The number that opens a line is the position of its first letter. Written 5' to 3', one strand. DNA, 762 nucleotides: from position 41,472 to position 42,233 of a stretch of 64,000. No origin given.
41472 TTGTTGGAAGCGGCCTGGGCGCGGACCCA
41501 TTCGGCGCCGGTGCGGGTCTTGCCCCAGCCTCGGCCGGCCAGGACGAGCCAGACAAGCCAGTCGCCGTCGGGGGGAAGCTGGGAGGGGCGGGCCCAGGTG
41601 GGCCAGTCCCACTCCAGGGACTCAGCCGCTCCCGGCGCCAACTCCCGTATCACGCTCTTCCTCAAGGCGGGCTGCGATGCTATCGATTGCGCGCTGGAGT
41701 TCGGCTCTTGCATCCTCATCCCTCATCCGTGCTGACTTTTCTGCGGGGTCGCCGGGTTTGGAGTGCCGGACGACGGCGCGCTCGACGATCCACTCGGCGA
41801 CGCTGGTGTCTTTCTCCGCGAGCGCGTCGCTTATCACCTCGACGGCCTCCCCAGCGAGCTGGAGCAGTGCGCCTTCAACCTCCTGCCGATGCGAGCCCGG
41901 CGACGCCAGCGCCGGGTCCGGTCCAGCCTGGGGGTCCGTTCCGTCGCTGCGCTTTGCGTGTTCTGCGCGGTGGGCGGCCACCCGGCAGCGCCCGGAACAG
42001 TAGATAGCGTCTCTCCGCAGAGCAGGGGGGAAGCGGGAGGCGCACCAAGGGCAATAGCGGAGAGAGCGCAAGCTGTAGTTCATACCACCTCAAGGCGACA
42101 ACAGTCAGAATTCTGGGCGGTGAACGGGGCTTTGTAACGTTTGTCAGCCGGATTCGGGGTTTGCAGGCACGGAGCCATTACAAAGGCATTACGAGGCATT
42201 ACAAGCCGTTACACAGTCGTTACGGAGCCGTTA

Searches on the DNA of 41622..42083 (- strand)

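Call 70: search_rna_families(source=L063, start=3460, end=4010, threshold=evalue, max_evalue=5)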
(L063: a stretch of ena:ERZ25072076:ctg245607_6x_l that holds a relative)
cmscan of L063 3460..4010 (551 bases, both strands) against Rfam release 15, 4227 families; matches with E-value up to 5: 1.
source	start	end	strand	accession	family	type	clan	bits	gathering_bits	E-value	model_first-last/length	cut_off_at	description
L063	3708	3769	-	RF04227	mir-9215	Gene; miRNA;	-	18.2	88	0.69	1-85/85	no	mir-9215 microRNA precursor family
